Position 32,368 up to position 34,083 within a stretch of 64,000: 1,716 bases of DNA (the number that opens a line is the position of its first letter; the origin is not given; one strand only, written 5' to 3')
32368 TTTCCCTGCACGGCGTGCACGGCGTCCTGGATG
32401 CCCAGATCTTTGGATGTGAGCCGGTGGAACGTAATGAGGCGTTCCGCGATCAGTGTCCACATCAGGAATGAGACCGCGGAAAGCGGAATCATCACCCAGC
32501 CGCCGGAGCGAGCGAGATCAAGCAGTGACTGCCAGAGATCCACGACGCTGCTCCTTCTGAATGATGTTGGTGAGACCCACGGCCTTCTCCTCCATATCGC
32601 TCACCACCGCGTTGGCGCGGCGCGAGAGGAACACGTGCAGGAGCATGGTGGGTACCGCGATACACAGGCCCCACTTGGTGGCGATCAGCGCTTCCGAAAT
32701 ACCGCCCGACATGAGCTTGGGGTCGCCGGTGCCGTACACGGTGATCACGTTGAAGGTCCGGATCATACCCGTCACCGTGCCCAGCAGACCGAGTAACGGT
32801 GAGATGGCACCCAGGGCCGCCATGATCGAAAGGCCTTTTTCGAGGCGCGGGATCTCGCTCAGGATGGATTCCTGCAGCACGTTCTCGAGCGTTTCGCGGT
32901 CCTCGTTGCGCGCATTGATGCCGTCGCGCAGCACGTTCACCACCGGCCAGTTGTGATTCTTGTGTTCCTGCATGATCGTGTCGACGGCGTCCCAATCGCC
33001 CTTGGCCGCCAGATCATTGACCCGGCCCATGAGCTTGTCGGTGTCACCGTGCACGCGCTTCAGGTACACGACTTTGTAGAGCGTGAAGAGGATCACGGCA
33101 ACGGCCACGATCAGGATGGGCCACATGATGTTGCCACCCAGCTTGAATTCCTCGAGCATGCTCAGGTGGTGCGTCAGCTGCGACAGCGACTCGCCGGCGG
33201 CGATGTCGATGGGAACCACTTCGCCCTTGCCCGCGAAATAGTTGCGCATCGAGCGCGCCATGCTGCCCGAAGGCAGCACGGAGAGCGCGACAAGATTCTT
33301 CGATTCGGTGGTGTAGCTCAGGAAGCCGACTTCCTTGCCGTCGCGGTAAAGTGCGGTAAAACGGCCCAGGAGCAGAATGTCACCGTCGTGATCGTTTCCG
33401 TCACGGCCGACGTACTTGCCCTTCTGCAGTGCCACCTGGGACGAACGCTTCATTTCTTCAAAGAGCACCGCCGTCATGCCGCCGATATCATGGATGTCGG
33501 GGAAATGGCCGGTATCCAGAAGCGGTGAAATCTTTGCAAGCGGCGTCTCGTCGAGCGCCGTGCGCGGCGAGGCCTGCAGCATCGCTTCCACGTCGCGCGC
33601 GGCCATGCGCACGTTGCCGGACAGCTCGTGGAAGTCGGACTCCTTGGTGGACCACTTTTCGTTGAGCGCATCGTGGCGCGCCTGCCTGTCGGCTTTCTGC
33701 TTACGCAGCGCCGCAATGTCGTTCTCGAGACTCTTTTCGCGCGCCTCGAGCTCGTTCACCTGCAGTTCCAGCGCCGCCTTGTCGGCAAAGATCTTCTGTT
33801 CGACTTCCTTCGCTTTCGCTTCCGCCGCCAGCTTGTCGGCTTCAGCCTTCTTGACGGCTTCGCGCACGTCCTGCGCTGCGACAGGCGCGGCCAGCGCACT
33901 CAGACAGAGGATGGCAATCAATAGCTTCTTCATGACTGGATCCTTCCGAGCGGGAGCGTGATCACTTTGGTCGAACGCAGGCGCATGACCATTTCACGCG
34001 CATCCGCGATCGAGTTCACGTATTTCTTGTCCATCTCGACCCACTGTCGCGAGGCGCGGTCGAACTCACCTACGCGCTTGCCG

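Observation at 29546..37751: TonB2/Ttp-type six-gene energiser cluster divergent from a CarbopepD-type TonB-dependent receptor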

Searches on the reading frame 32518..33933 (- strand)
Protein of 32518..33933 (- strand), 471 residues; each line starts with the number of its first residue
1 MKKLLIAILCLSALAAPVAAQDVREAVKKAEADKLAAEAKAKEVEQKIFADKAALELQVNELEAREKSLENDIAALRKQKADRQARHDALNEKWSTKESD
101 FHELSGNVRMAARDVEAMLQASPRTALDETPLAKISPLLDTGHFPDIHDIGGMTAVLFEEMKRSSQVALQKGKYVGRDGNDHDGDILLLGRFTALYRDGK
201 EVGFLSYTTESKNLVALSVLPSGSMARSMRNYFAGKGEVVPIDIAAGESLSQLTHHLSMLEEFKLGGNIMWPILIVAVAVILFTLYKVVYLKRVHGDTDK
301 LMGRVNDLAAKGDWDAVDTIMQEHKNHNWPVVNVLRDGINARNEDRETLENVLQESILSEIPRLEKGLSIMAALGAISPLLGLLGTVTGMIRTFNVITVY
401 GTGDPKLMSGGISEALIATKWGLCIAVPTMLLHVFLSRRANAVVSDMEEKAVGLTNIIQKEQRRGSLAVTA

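Call 4: search_protein_families(library=pfam, proteins=[window:32518-33933:-], max_evalue=0.01)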
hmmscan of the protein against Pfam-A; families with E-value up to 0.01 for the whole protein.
window:32518-33933:- (471 aa): 2 families
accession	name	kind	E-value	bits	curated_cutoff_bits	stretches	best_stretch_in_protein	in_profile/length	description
PF01618.21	MotA_ExbB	-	1.2e-31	109.5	22.9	1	332-448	7-126/127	MotA/TolQ/ExbB proton channel family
PF11932.13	DUF3450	-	0.00017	21.5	32.6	1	8-204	2-201/241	Protein of unknown function (DUF3450)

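Call 5: search_protein_families(library=ncbifam, proteins=[window:32518-33933:-], max_evalue=0.01)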
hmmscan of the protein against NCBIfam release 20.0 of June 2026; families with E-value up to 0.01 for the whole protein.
window:32518-33933:- (471 aa): 10 families
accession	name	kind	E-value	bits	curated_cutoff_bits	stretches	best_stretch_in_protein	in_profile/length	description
TIGR02796.1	tolQ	equivalog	8.7e-20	71.4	221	1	343-460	98-216/216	protein TolQ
TIGR02797.1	exbB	equivalog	1.3e-14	54.5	206.2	1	349-446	100-197/211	tonB-system energizer ExbB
NF008066.0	PRK10801.1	equivalog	7.3e-12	45.3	403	1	355-458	114-217/230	Tol-Pal system protein TolQ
NF007722.0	PRK10414.1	equivalog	1.7e-11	44.1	402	1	364-441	126-203/244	tol-pal system-associated acyl-CoA thioesterase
TIGR02805.1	exbB2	equivalog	1.6e-10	41.3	135.35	1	364-442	51-129/138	TonB-system energizer ExbB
NF005997.1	PRK08124.1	equivalog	5.3e-07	28.9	340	1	344-457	120-226/259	flagellar motor stator protein MotA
NF006527.0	PRK08990.1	equivalog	2.6e-06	27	341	1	332-427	109-194/254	flagellar motor protein PomA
NF006583.0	PRK09109.1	equivalog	4.5e-06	26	237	1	344-427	119-197/246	flagellar motor protein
NF005237.0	PRK06743.1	equivalog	0.00054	19.3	373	1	344-427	139-217/277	flagellar motor protein MotP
TIGR03818.1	MotA1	equivalog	0.0032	16.7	303.8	1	319-426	115-216/282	flagellar motor stator protein MotA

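Call 10: find_homologous_proteins(query=window:32518-33933:-)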
Query window:32518-33933:- (471 aa): 6600 proteins with E <= 0.001 among 8000 candidates; the best 120 are listed.
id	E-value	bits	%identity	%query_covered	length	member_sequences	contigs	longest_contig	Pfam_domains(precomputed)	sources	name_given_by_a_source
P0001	0.0e+0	1024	100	100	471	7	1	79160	PF01618.22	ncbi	-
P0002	1.4e-273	925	89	100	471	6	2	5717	PF01618.22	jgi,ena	-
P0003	7.5e-268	907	87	100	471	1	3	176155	PF01618.22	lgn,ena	-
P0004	1.9e-263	892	86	100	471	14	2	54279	PF01618.22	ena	-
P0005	3.9e-257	871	85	99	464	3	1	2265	PF01618.22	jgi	jgi:biopolymer transport protein ExbB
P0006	2.3e-252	856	82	100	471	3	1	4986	PF01618.22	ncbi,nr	ncbi:MAG TPA: MotA/TolQ/ExbB proton channel family protein [Candidatus Krumholzibacteria bacterium]|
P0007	5.4e-230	782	75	100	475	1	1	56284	PF01618.22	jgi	jgi:biopolymer transport protein ExbB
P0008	1.3e-227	774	76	100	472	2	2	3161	PF01618.22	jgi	jgi:biopolymer transport protein ExbB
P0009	1.3e-226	771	75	99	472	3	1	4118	PF11932.14,PF01618.22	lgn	-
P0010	1.1e-225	768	75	100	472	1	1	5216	PF11932.14,PF01618.22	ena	-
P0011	7.8e-225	765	74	100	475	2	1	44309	PF01618.22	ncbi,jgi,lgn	jgi:biopolymer transport protein ExbB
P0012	4.0e-224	762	75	100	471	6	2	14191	PF11932.14,PF01618.22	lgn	-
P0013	4.6e-220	749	73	100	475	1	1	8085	PF01618.22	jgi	jgi:biopolymer transport protein ExbB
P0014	3.0e-219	746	73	100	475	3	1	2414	PF01618.22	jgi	jgi:biopolymer transport protein ExbB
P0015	3.0e-216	736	72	100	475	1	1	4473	PF11932.14,PF01618.22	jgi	jgi:biopolymer transport protein ExbB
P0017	6.8e-209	712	69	100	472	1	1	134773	PF11932.14,PF01618.22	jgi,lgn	-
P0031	3.4e-195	667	65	99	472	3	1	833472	PF11932.14,PF01618.22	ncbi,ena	-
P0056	3.8e-173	594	59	100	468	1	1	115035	PF01618.22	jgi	jgi:biopolymer transport protein ExbB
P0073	7.6e-155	534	53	99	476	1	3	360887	PF11932.14,PF01618.22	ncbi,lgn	-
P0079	1.3e-153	530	54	94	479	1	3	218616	PF11932.14,PF01618.22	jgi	jgi:biopolymer transport protein ExbB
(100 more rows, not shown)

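Call 14: find_encoding_contigs(protein=P0001, flank=10000, max_places=3)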
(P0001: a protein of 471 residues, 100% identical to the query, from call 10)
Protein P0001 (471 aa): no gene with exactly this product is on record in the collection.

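Call 15: find_encoding_contigs(protein=P0017, flank=10000, max_places=2)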
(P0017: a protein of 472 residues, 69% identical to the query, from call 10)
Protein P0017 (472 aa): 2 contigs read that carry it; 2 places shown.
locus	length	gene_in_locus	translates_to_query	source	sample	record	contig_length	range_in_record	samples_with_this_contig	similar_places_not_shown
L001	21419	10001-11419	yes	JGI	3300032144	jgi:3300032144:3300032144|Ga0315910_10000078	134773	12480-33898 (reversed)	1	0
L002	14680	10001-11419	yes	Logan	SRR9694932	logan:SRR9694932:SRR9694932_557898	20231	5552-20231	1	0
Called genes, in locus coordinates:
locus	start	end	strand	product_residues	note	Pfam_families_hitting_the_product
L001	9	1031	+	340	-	-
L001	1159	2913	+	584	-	PF05960:DUF885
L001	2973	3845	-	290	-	-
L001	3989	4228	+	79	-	PF09855:Zn_ribbon_13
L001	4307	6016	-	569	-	PF28492:Beta_helix_4, PF18962:Por_Secre_tail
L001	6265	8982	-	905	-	PF13620:CarboxypepD_reg, PF13715:CarbopepD_reg_2, PF07715:Plug, PF00593:TonB_dep_Rec_b-barrel, PF14905:OMP_b-brl_3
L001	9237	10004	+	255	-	PF11932:DUF3450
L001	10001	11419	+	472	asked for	PF11932:DUF3450, PF01618:MotA_ExbB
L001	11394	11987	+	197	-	PF01618:MotA_ExbB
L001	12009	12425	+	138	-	PF02472:ExbD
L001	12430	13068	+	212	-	PF03544:TonB_C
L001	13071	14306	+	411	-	PF16918:PknG_TPR (faint), PF09976:TPR_21 (faint), PF12895:ANAPC3 (faint), PF23914:TPR_CcmH_CycH (faint), PF00515:TPR_1 (faint), PF07719:TPR_2 (faint), PF13428:TPR_14 (faint), PF14559:TPR_19 (weak), +5 more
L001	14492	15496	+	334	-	PF12849:PBP_like_2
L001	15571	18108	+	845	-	PF00528:BPD_transp_1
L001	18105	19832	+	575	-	PF00528:BPD_transp_1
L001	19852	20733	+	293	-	PF00005:ABC_tran, PF02463:SMC_N (faint), PF09818:ABC_ATPase (faint), PF13304:AAA_21 (faint)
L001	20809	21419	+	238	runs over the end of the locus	PF00072:Response_reg, PF00486:Trans_reg_C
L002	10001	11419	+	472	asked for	PF11932:DUF3450, PF01618:MotA_ExbB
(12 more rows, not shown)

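Call 16: find_encoding_contigs(protein=P0031, flank=10000, max_places=2)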
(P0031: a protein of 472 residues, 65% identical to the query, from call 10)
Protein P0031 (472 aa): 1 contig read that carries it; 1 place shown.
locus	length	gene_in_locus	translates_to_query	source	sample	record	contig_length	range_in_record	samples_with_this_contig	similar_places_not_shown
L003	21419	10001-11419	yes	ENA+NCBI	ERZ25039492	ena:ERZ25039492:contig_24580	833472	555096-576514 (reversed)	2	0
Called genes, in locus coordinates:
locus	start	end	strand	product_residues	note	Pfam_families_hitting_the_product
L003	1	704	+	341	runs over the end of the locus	-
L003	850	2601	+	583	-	PF05960:DUF885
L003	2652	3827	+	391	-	PF01266:DAO (weak), PF01494:FAD_binding_3, PF03486:HI0933_like (weak), PF07992:Pyr_redox_2 (weak), PF12831:FAD_oxidored (weak), PF13450:NAD_binding_8 (weak), PF04820:Trp_halogenase (weak), PF22578:GGR_cat, +1 more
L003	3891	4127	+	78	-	PF09855:Zn_ribbon_13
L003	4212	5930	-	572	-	PF28492:Beta_helix_4, PF18962:Por_Secre_tail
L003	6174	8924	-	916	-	PF13620:CarboxypepD_reg, PF13715:CarbopepD_reg_2, PF07715:Plug, PF00593:TonB_dep_Rec_b-barrel, PF14905:OMP_b-brl_3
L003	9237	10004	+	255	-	PF11932:DUF3450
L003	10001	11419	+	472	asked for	PF11932:DUF3450 (faint), PF01618:MotA_ExbB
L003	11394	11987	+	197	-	PF01618:MotA_ExbB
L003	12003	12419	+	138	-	PF02472:ExbD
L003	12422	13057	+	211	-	PF03544:TonB_C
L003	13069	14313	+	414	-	PF09976:TPR_21 (faint), PF12895:ANAPC3 (faint), PF13428:TPR_14 (faint), PF13431:TPR_17 (faint), PF13432:TPR_16 (faint), PF13174:TPR_6 (faint), PF13181:TPR_8 (faint), PF14559:TPR_19 (weak), +5 more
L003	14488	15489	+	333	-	PF12849:PBP_like_2, PF01547:SBP_bac_1 (faint)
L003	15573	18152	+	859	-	PF25173:Beta-prop_WDR3_1st (faint)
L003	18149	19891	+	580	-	PF00528:BPD_transp_1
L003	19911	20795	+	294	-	PF00005:ABC_tran, PF02463:SMC_N (faint), PF13304:AAA_21 (faint)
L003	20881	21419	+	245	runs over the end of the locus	PF00072:Response_reg, PF00486:Trans_reg_C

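Call 17: find_encoding_contigs(protein=P0056, flank=10000, max_places=1)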
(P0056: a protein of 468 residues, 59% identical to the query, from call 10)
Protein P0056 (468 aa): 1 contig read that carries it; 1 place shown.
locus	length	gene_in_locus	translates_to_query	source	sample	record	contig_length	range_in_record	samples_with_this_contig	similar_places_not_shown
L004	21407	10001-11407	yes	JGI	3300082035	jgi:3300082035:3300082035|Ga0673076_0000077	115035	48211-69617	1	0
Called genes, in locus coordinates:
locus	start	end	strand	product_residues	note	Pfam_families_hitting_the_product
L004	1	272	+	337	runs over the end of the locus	-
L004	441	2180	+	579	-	PF05960:DUF885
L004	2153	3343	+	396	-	PF00890:FAD_binding_2 (faint), PF01134:GIDA (weak), PF01494:FAD_binding_3, PF04820:Trp_halogenase (weak), PF07992:Pyr_redox_2 (weak), PF12831:FAD_oxidored (weak), PF13450:NAD_binding_8 (weak), PF22578:GGR_cat (weak), +2 more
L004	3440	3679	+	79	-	PF09855:Zn_ribbon_13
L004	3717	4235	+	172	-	PF00775:Dioxygenase_C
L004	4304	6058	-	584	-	PF28492:Beta_helix_4, PF18962:Por_Secre_tail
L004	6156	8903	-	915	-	PF13620:CarboxypepD_reg, PF13715:CarbopepD_reg_2, PF07715:Plug (weak), PF00593:TonB_dep_Rec_b-barrel, PF14905:OMP_b-brl_3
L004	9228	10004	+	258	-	PF11932:DUF3450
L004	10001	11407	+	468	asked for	PF01618:MotA_ExbB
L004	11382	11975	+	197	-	PF01618:MotA_ExbB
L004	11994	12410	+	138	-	PF02472:ExbD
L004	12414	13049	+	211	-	PF03544:TonB_C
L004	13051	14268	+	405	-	PF13432:TPR_16 (faint), PF14559:TPR_19 (faint), PF09976:TPR_21 (faint), PF12895:ANAPC3 (faint), PF23914:TPR_CcmH_CycH (faint), PF00515:TPR_1 (faint), PF07719:TPR_2 (faint), PF13428:TPR_14 (faint)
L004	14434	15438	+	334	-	PF12849:PBP_like_2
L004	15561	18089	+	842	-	PF25173:Beta-prop_WDR3_1st (faint), PF25174:Beta-prop_THOC3 (faint), PF00528:BPD_transp_1 (faint)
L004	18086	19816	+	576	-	PF00528:BPD_transp_1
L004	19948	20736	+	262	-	PF02463:SMC_N (faint), PF00005:ABC_tran, PF13304:AAA_21 (faint)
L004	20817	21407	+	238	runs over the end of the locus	PF23198:PDE8A_N (faint), PF00072:Response_reg, PF00486:Trans_reg_C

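Call 18: find_encoding_contigs(protein=P0073, flank=10000, max_places=1)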
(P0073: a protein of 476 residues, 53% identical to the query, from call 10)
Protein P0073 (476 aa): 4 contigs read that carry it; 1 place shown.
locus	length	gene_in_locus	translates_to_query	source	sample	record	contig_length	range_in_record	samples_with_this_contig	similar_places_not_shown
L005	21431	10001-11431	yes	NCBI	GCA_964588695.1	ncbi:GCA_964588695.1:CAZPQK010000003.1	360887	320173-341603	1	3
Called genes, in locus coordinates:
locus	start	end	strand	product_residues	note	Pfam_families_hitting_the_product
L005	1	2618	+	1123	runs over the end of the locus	PF02310:B12-binding, PF03308:MeaB, PF02492:cobW (weak), PF01642:MM_CoA_mutase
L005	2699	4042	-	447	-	-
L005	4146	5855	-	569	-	PF28492:Beta_helix_4, PF18962:Por_Secre_tail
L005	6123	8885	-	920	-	PF13620:CarboxypepD_reg, PF13715:CarbopepD_reg_2 (weak), PF07715:Plug (weak), PF00593:TonB_dep_Rec_b-barrel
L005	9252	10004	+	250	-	PF11932:DUF3450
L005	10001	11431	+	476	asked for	PF11932:DUF3450, PF01618:MotA_ExbB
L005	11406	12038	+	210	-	PF01618:MotA_ExbB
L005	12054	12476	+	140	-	PF02472:ExbD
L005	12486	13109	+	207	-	PF03544:TonB_C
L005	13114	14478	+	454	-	PF07719:TPR_2 (faint), PF13174:TPR_6 (faint), PF13181:TPR_8 (faint), PF13428:TPR_14 (faint), PF23914:TPR_CcmH_CycH (faint), PF12895:ANAPC3 (faint), PF13424:TPR_12 (faint), PF13432:TPR_16 (weak), +4 more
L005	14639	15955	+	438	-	PF01554:MatE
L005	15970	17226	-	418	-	PF17170:DUF5128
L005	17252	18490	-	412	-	PF17170:DUF5128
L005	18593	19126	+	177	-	PF13302:Acetyltransf_3, PF00583:Acetyltransf_1, PF13420:Acetyltransf_4, PF13523:Acetyltransf_8 (faint)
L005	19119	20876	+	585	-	PF05960:DUF885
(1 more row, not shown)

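Call 19: find_encoding_contigs(protein=P0079, flank=10000, max_places=1)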
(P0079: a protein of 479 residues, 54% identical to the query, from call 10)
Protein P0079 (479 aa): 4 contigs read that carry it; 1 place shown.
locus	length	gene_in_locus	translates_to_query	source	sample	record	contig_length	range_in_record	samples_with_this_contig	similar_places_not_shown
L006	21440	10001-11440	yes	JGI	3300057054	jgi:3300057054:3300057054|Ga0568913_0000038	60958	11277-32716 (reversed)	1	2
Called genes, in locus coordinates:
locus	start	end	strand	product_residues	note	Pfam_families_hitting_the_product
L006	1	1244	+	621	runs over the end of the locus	PF08439:Peptidase_M3_N, PF01432:Peptidase_M3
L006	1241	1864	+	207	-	-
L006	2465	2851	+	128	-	-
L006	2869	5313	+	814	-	PF13424:TPR_12, PF00158:Sigma54_activat, PF07728:AAA_5, PF14532:Sigma54_activ_2, PF25601:AAA_lid_14, PF02954:HTH_8, PF13384:HTH_23, PF13518:HTH_28, +9 more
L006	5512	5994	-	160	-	PF13229:Beta_helix (weak)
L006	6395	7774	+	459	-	PF14522:Cytochrome_C7 (faint), PF22113:Mtrc-MtrF_II-IV_dom (faint), PF13435:Cytochrome_C554, PF03264:Cytochrom_NNT (weak)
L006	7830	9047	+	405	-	-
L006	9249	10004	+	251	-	PF11932:DUF3450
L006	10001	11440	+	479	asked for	PF11932:DUF3450, PF01618:MotA_ExbB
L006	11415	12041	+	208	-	PF01618:MotA_ExbB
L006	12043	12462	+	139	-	PF02472:ExbD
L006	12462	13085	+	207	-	PF03544:TonB_C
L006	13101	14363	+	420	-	PF13424:TPR_12 (faint), PF12895:ANAPC3 (faint), PF07719:TPR_2 (faint), PF13181:TPR_8 (faint), PF13428:TPR_14 (faint), PF13432:TPR_16 (weak), PF14559:TPR_19 (weak), PF13414:TPR_11 (weak), +4 more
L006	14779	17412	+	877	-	PF02861:Clp_N, PF13191:AAA_16 (weak), PF00004:AAA, PF17871:AAA_lid_9, PF07724:AAA_2, PF07728:AAA_5, PF00004:AAA, PF10431:ClpB_D2-small, +13 more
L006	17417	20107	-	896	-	PF00069:Pkinase, PF01636:APH (faint), PF07714:PK_Tyr_Ser-Thr, PF03109:ABC1 (faint), PF14531:Kinase-like (weak), PF17667:Pkinase_fungal (weak), PF13428:TPR_14 (faint), PF13424:TPR_12 (weak), +6 more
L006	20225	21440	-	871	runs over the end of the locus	PF07705:CARDB (faint), PF18962:Por_Secre_tail (faint), PF13860:FlgD_ig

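Call 20: search_solved_structures(query=window:32518-33933:-, max_evalue=0.01)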
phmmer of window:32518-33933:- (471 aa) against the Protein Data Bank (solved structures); distinct sequences matched with E-value up to 0.01: 10.
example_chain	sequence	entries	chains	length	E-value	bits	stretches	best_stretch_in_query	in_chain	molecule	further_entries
9avi_A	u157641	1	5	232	1.5e-10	43.8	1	347-461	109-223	Tol-Pal system protein TolQ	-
8vlw_A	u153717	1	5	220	2.2e-10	43.3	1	347-459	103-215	Tol-Pal system protein TolQ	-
8odt_A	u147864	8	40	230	2.4e-10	43.2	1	351-448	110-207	Tol-Pal system protein TolQ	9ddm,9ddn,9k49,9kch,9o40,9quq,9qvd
9kpz_A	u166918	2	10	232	2.4e-10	43.1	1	351-448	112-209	Tol-Pal system protein TolQ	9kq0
7ajq_A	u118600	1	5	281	9.5e-10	41.2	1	353-439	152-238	Biopolymer transport protein ExbB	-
6ye4_A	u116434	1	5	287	9.9e-10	41.1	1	353-439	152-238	Biopolymer transport protein ExbB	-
5sv0_B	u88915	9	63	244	1.2e-09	40.8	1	353-441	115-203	Biopolymer transport protein ExbB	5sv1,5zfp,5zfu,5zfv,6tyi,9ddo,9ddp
8brd_A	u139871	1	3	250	0.0044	19.2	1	331-426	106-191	Chemotaxis protein PomA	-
8brd_D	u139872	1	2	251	0.0044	19.2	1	331-426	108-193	Chemotaxis protein PomA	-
8bri_A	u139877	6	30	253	0.0045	19.2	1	331-426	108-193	Chemotaxis protein PomA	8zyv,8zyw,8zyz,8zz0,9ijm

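Call 22: search_dna_similar(query=window:32518-33933:-, collection=plasmids, mode=protein, max_rows=25)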
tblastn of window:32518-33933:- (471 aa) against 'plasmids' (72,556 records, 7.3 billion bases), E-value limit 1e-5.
Records with a match: 186; places in all: 228; records where one place covers at least 80% of the query: 15.
Best place of each record, by identity: <60% 186.
By first word of the organism name: Phaeobacter 19; Pseudoalteromonas 15; Azospirillum 10; Paraburkholderia 9; Vibrio 8; Escherichia 8; Acinetobacter 6; Phyllobacterium 6; Picosynechococcus 5; Paracoccus 5; and 54 more.
By predicted mobility (MOB-suite, as given by PLSDB): non-mobilizable 142; conjugative 24; mobilizable 20.
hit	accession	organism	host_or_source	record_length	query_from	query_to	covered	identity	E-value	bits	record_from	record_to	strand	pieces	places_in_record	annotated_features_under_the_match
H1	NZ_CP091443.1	Pseudoalteromonas sp. CF6-2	sediment,South Sea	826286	59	466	87%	30.3%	9e-33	208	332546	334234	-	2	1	MotA/TolQ/ExbB proton channel family protein (x2)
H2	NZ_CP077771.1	Pseudoalteromonas shioyasakiensis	Haliotis discus hannai,plate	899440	59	466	87%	30.3%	3e-32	209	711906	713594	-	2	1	MotA/TolQ/ExbB proton channel family protein (x2)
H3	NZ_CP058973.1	Pseudoalteromonas sp. JSTW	cell culture,marine sediment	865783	59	466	87%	30.1%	5e-33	208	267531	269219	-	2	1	MotA/TolQ/ExbB proton channel family protein (x2)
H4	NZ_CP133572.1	Pseudoalteromonas sp. HL-AS2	sediment core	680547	63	466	86%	30.0%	2e-33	213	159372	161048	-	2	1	MotA/TolQ/ExbB proton channel family protein (x2)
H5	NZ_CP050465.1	Vibrio campbellii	single cell,seawater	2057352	56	454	85%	30.0%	2e-30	132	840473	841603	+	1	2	none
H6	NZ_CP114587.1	Salinivibrio kushneri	-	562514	55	454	85%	29.8%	2e-34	209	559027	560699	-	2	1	MotA/TolQ/ExbB proton channel family protein (x2)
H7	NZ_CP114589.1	Salinivibrio kushneri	-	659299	60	454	84%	30.1%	5e-33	209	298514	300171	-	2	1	MotA/TolQ/ExbB proton channel family protein (x2)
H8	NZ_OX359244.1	Alteromonas macleodii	-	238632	90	465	80%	31.6%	2e-34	145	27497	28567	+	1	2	MotA/TolQ/ExbB proton channel family protein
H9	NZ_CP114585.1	Salinivibrio proteolyticus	-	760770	55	467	88%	28.7%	5e-34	213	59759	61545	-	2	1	MotA/TolQ/ExbB proton channel family protein (x2) | biopolymer transporter ExbD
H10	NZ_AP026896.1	Aeromonas caviae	Microbe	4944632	51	454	86%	28.8%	3e-31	135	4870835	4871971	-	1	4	none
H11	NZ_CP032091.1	Pseudoalteromonas donghaensis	cell culture,seawater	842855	59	466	87%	28.2%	3e-34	144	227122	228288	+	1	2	MotA/TolQ/ExbB proton channel family protein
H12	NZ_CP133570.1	Pseudoalteromonas sp. HL-AS1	sediment core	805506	76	454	80%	30.4%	7e-32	206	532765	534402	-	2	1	MotA/TolQ/ExbB proton channel family protein (x2)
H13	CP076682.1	Pseudoalteromonas shioyasakiensis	isolated microorganism,Ocean water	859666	59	466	87%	27.8%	3e-31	135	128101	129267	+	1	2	MotA/TolQ/ExbB proton channel family protein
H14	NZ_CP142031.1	Pseudoalteromonas sp. CuT4-3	whole organism,deep-sea sediment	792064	59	466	87%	27.3%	3e-30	132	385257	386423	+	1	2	MotA/TolQ/ExbB proton channel family protein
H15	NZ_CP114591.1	Salinivibrio kushneri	-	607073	55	454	85%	27.6%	1e-34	145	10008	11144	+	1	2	MotA/TolQ/ExbB proton channel family protein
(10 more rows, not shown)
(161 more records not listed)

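Call 23: get_annotated_region(hit=H5, flank=6000)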
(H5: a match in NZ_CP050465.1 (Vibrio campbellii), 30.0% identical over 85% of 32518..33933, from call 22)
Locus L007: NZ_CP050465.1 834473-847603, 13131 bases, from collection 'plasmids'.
description: Vibrio campbellii strain LJC015 plasmid unnamed1, complete sequence
organism: Vibrio campbellii (NCBI taxid 680)
taxonomy: Bacteria; Pseudomonadota; Gammaproteobacteria; Vibrionales; Vibrionaceae; Vibrio; Vibrio campbellii
host: -; source: single cell,seawater; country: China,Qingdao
typing (MOB-suite, as given by PLSDB): non-mobilizable
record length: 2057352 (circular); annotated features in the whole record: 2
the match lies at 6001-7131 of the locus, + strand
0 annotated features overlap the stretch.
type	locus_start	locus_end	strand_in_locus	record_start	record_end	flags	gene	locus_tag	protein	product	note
